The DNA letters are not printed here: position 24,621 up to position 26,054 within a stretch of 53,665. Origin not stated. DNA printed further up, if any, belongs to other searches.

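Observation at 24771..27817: HEPN-like protein translationally coupled to an AbiEi/AbiEii pair: candidate undescribed three-gene abortive-infection module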

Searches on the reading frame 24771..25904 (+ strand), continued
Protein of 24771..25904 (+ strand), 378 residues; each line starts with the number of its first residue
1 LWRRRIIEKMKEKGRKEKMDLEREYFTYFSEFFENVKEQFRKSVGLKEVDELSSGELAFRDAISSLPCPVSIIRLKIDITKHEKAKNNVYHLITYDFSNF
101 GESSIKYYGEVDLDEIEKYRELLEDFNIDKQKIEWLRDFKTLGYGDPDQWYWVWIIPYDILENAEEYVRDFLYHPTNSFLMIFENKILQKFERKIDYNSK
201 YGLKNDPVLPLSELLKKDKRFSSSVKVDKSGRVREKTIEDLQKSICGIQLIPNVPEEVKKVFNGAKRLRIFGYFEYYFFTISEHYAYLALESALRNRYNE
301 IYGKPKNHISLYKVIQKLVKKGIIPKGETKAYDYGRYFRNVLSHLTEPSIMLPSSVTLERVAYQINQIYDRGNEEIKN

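Call 38: fold_search(model_id=the predicted structure, library=viral)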
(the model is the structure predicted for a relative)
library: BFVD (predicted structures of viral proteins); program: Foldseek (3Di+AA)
matches with E <= 10: 197; with E <= 0.001: 0
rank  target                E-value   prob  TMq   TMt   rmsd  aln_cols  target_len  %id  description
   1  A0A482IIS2            1.6e-02  1.00  0.25  0.29   3.7       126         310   17  (no name in the UniProt tables at hand)
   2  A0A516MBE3            4.7e-01  0.07  0.10  0.12  27.0       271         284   10  (no name in the UniProt tables at hand)
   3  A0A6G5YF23            5.7e-01  0.08  0.10  0.15  26.8       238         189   13  (no name in the UniProt tables at hand)
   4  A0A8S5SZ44            7.0e-01  0.06  0.13  0.10  23.4       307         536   11  Replication associated protein [Microviridae sp. ctZPT1]
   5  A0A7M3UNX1            8.4e-01  0.10  0.10  0.13  21.4       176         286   11  Uncharacterized protein [Pyramimonas orientalis virus]
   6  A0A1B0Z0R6            1.2e+00  0.09  0.11  0.20  16.6       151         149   14  (no name in the UniProt tables at hand)
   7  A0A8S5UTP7            1.2e+00  0.02  0.10  0.06  26.8       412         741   11  Uncharacterized protein [Myoviridae sp. ctYA416]
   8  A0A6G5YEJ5            1.3e+00  0.11  0.12  0.18  18.7       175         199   14  (no name in the UniProt tables at hand)
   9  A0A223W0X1            1.4e+00  0.47  0.20  0.40   7.0       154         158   12  Uncharacterized protein [Agrobacterium phage Atu_ph08]
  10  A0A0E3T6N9            1.4e+00  0.06  0.09  0.16  16.3       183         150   12  Uncharacterized protein [Gordonia phage Gmala1]
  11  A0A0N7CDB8            1.4e+00  0.03  0.09  0.08  22.0       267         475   12  Uncharacterized protein [Salmonella phage 38]
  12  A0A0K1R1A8            1.4e+00  0.03  0.11  0.07  23.2       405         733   11  Envelope glycoprotein H [Testudinid alphaherpesvirus 3]
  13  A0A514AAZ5            1.6e+00  0.02  0.08  0.08  24.4       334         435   11  (no name in the UniProt tables at hand)
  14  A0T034                1.7e+00  0.04  0.11  0.15  21.8       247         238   10  (no name in the UniProt tables at hand)
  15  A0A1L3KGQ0            1.8e+00  0.14  0.14  0.17  14.8       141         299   10  (no name in the UniProt tables at hand)
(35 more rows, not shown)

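Call 41: search_protein_families(library=pfam, alignment_id=A1, max_evalue=0.1)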
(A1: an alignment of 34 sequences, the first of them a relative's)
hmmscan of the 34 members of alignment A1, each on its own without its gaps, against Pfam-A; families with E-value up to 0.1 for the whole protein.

A. member 1, P0001 (369 aa): 1 family
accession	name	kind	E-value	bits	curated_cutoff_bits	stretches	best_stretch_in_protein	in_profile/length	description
PF13643.11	DUF4145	-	0.0014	19.1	23.1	1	297-336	35-71/88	Domain of unknown function (DUF4145)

B. families by the number of members that match (of 34 scanned): 7 families
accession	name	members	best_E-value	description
PF13643.11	DUF4145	12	7.4e-05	Domain of unknown function (DUF4145)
PF11867.13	T1RH-like_C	1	0.0051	Type I restriction enzyme HindI endonuclease subunit-like, C-terminal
PF12844.13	HTH_19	1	0.043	Helix-turn-helix domain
PF13199.12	Glyco_hydro_66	1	0.054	Glycosyl hydrolase family 66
PF01934.22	HepT-like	1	0.054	Ribonuclease HepT-like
PF21120.3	MCM_WH_arc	1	0.062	Archaeal MCM, winged-helix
PF24040.1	DUF7349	1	0.066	Domain of unknown function (DUF7349)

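Call 42: search_solved_structures(query=A1, max_evalue=10, show_alignments=2)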
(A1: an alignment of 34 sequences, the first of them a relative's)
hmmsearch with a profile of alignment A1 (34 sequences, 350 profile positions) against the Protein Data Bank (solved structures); distinct sequences matched with E-value up to 10: 1.
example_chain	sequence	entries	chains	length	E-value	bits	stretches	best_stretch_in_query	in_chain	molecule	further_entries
4qiw_C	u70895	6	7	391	0.72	12.4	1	159-190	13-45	DNA-directed RNA polymerase subunit A'' | DNA-directed RNA polymerase subunit A""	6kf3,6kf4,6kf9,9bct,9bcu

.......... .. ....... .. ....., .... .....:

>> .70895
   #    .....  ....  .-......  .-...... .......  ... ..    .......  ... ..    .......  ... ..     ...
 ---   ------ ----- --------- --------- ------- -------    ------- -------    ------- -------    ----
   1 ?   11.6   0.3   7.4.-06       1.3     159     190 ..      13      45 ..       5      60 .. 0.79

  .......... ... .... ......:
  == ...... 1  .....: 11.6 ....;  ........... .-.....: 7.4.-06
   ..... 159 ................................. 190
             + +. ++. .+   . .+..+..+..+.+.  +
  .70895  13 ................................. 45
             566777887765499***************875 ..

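Call 47: search_protein_families(library=padloc, alignment_id=A2, max_evalue=1e-8)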
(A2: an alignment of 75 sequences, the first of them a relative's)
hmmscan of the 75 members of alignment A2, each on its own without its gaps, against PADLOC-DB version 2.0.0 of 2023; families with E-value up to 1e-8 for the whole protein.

A. member 1, L001:7173-7784:+ (204 aa): 0 families

B. families by the number of members that match (of 75 scanned): 82 families (the first 25 are shown)
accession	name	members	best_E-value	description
PDLC03631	REase_MTase_IIG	2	0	Type IIG restriction enzyme-methyltransferase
PDLC03604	REase_MTase_IIG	1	1.1e-91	Type IIG restriction enzyme-methyltransferase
PDLC03610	REase_MTase_IIG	1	7.3e-74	Type IIG restriction enzyme-methyltransferase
PDLC04167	Dsr1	1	6.8e-71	-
PDLC03609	REase_MTase_IIG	1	9.3e-61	Type IIG restriction enzyme-methyltransferase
PDLC02183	Dsr1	1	1.1e-55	-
PDLC03348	MTase_II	1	1.2e-51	Type II methyltransferase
PDLC03612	REase_MTase_IIG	1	5.1e-47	Type IIG restriction enzyme-methyltransferase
PDLC04824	PDC-S02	1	1.1e-38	-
PDLC03335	MTase_II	1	1.8e-36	Type II methyltransferase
PDLC03629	REase_MTase_IIG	1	3.7e-36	Type IIG restriction enzyme-methyltransferase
PDLC02643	DrmMI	1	1.1e-32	DrmMI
PDLC04799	PDC-S02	1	2e-30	-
PDLC03596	REase_MTase_IIG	1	1e-29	Type IIG restriction enzyme-methyltransferase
PDLC02521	PglX|PglXI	1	3e-29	PglX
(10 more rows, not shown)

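Call 48: search_protein_families(library=padloc, alignment_id=A3, max_evalue=1e-8)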
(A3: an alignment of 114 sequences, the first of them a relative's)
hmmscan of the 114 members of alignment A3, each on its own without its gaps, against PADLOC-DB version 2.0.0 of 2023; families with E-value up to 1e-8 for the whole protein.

A. member 1, L001:9333-9869:+ (179 aa): 0 families

B. families by the number of members that match (of 114 scanned): 206 families (the first 25 are shown)
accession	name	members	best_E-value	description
PDLC04134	mad2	4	1.8e-24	mads_2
PDLC03610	REase_MTase_IIG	2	3.8e-294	Type IIG restriction enzyme-methyltransferase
PDLC03338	MTase_II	2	7.8e-19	Type II methyltransferase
PDLC03635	MTase_III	1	1.6e-207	Type III methyltransferase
PDLC03040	REase_I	1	7e-127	Type I restriction enzyme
PDLC04344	PDC-M03A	1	5e-119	-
PDLC03631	REase_MTase_IIG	1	1.4e-118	Type IIG restriction enzyme-methyltransferase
PDLC03636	MTase_III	1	1.4e-78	Type III methyltransferase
PDLC04342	PDC-M03A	1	2.1e-74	-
PDLC02214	QatC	1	1.2e-66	-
PDLC03644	MTase_III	1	7.7e-65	Type III methyltransferase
PDLC03044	REase_I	1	9.6e-64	Type I restriction enzyme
PDLC04345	PDC-M03A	1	2.2e-63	-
PDLC03048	REase_I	1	1.6e-61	Type I restriction enzyme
PDLC03638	MTase_III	1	4.4e-61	Type III methyltransferase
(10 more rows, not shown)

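Call 59: search_protein_families(library=pfam, proteins=[L004:3955-4683:-, L004:4714-5361:-, L001:7173-7784:+, L003:6929-7876:+], max_evalue=0.01)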
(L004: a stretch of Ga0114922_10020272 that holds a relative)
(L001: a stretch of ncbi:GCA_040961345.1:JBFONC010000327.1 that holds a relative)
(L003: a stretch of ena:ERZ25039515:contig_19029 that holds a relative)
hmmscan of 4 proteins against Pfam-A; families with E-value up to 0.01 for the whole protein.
L004:3955-4683:- (243 aa): 0 families

L004:4714-5361:- (216 aa): 0 families

L001:7173-7784:+ (204 aa): 0 families

L003:6929-7876:+ (316 aa): 0 families

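Call 66: find_encoding_contigs(protein=P0001, flank=6000, max_places=4)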
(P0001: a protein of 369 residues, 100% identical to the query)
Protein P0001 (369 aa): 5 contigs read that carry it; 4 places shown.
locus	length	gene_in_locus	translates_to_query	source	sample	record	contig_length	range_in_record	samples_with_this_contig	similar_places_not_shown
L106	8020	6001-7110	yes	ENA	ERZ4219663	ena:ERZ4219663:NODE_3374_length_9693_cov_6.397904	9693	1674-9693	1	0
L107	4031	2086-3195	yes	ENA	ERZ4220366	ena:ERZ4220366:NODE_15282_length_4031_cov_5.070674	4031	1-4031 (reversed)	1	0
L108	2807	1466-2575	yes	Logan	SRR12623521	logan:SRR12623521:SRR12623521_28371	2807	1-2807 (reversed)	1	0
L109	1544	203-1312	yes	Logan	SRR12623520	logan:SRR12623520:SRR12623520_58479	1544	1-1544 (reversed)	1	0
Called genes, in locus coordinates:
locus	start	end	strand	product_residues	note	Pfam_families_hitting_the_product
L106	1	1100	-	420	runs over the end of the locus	PF01966:HD, PF19276:HD_assoc_2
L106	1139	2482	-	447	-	PF08543:Phos_pyr_kin, PF00294:PfkB, PF10120:ThiN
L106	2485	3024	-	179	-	PF02926:THUMP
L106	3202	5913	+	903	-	PF04313:HSDR_N (faint), PF02384:N6_Mtase, PF01170:UPF0020 (faint), PF20473:MmeI_Mtase, PF07669:Eco57I, PF12950:TaqI_C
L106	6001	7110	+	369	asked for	-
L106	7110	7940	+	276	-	PF20217:DUF6577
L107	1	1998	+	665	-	?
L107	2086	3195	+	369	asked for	-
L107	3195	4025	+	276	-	PF20217:DUF6577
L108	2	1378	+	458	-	?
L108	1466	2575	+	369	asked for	-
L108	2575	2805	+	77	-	?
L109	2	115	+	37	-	?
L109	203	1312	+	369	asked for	-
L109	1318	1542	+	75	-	?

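Call 67: find_encoding_contigs(protein=P0002, flank=6000, max_places=4)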
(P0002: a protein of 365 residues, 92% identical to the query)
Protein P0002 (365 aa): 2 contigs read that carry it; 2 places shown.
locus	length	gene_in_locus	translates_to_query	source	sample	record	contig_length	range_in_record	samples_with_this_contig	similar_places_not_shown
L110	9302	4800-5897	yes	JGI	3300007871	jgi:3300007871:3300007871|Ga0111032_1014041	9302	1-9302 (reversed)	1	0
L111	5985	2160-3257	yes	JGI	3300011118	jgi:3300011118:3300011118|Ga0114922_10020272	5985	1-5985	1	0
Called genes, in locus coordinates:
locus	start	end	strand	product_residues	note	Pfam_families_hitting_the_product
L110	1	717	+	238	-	?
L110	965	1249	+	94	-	-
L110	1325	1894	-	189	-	-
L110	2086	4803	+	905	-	PF04313:HSDR_N (faint), PF02384:N6_Mtase, PF01170:UPF0020 (faint), PF20473:MmeI_Mtase, PF07669:Eco57I, PF12950:TaqI_C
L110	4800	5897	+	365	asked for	-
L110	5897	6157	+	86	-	-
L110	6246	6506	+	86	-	PF20217:DUF6577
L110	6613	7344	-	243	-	-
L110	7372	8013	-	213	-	-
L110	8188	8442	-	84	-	PF08494:DEAD_assoc (faint)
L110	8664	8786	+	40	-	-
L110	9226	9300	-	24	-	?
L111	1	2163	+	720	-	?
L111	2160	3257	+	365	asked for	-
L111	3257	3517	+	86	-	-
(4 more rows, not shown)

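Call 86: search_protein_families(library=pfam, proteins=[L024:1409-1993:+, L040:1781-2086:+, L047:6251-6601:+, L043:9238-9867:+, L079:2735-3418:+, L095:9187-10446:+, L096:744-1247:+, L023:673-1239:+, L041:1732-2331:+, L091:2062-2409:+], max_evalue=0.01)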
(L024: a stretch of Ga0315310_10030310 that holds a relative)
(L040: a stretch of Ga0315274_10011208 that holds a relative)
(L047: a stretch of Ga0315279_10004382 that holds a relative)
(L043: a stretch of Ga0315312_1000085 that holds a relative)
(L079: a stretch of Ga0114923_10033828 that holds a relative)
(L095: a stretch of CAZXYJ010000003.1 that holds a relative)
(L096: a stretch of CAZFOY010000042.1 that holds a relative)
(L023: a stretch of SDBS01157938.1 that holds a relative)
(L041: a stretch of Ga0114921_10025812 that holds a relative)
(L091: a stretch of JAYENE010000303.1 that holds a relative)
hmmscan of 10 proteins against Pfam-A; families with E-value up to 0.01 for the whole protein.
L024:1409-1993:+ (195 aa): 5 families
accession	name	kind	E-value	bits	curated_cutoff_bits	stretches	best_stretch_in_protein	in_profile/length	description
PF13529.12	Peptidase_C39_2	-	5.9e-21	76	24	1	48-162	1-143/143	Peptidase_C39 like family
PF03412.21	Peptidase_C39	-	3.8e-16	59.6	22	1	50-179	2-122/133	Peptidase C39 family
PF12385.14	Peptidase_C70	-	3.4e-09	37.2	19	1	46-175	3-137/141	Papain-like cysteine protease AvrRpt2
PF11814.14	DUF3335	-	5.9e-05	23.1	25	0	97-163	99-167/206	Peptidase_C39 like family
PF09778.15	Guanylate_cyc_2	-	0.0029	17.4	28.1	0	128-167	146-188/212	Guanylylate cyclase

L040:1781-2086:+ (102 aa): 0 families

L047:6251-6601:+ (117 aa): 0 families

L043:9238-9867:+ (210 aa): 1 family
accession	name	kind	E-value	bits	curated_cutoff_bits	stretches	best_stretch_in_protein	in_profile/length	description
PF01435.24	Peptidase_M48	-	0.00026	21.3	20.3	1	48-171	37-157/186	Peptidase family M48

L079:2735-3418:+ (228 aa): 0 families

L095:9187-10446:+ (420 aa): 1 family
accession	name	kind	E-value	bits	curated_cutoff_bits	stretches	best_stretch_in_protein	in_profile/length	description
PF01420.25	Methylase_S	-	1.4e-34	120.2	22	2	218-398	1-167/168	Type I restriction modification DNA specificity domain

L096:744-1247:+ (168 aa): 0 families

L023:673-1239:+ (189 aa): 0 families

L041:1732-2331:+ (200 aa): 1 family
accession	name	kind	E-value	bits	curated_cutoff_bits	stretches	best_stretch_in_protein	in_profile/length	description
PF01230.28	HIT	-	9.5e-06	26.6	21.5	1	34-120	16-97/98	HIT domain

L091:2062-2409:+ (116 aa): 0 families

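Call 89: find_related_loci(query=A1, collection=viral_contigs, flank=6000)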
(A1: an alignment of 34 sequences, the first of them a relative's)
Query A1 (369 aa) in viral_contigs; peptide patterns used: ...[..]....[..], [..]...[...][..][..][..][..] (x = any residue, [..] = any of these).
19 stretches matched a pattern, but none encodes a relative of the query by tblastn (E <= 1e-3).

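Call 91: search_dna_similar(query=window:24825-25904:+, collection=plasmids, mode=protein, max_evalue=0.001, max_rows=10)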
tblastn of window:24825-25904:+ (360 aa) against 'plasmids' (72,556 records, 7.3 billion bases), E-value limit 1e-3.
Records with a match: 1; places in all: 1; records where one place covers at least 80% of the query: 0.
Best place of each record, by identity: <60% 1.
By first word of the organism name: Agrobacterium 1.
By predicted mobility (MOB-suite, as given by PLSDB): non-mobilizable 1.
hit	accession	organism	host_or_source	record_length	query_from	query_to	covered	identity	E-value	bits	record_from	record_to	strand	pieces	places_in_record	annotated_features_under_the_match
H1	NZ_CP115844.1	Agrobacterium tumefaciens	willow,cell culture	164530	218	356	39%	26.5%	1e-4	51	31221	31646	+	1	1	hypothetical protein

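Call 92: search_dna_similar(query=window:24825-25904:+, collection=phages, mode=protein, max_evalue=0.001, max_rows=10)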
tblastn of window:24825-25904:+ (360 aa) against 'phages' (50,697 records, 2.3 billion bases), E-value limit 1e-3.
No match.

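Call 93: get_annotated_region(hit=H1, flank=5000)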
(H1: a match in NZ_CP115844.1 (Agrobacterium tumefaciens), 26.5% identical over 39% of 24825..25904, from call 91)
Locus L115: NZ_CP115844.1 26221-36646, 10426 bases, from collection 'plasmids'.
description: Agrobacterium tumefaciens strain G3/79 plasmid pAtG3_79b, complete sequence
organism: Agrobacterium tumefaciens (NCBI taxid 358)
taxonomy: Bacteria; Pseudomonadota; Alphaproteobacteria; Hyphomicrobiales; Rhizobiaceae; Agrobacterium; Agrobacterium tumefaciens
host: -; source: willow,cell culture; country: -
typing (MOB-suite, as given by PLSDB): non-mobilizable; replicon rep_cluster_491,rep_cluster_685; mating-pair formation MPF_T
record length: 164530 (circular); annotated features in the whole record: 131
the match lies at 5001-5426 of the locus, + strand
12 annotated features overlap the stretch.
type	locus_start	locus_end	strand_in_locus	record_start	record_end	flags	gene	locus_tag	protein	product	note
CDS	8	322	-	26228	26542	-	-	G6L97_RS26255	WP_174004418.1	hypothetical protein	-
CDS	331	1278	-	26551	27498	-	-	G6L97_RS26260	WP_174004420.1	hypothetical protein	-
CDS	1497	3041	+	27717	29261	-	-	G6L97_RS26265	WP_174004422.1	M36 family metallopeptidase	-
CDS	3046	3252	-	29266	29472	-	-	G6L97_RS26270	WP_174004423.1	hypothetical protein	-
CDS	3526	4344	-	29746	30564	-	-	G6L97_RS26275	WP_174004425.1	hypothetical protein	-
CDS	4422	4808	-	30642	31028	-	-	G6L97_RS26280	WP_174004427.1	helix-turn-helix domain-containing protein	-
CDS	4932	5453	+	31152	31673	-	-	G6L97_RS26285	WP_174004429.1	hypothetical protein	-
CDS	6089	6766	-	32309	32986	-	-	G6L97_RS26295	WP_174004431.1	hypothetical protein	-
CDS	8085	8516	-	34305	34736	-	-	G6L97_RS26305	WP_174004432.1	helix-turn-helix transcriptional regulator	-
CDS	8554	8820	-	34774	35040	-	-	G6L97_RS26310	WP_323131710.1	helix-turn-helix transcriptional regulator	-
CDS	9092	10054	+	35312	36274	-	-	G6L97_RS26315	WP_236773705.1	DUF3991 and toprim domain-containing protein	-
CDS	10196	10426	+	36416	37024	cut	-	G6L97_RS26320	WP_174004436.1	DUF1419 domain-containing protein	-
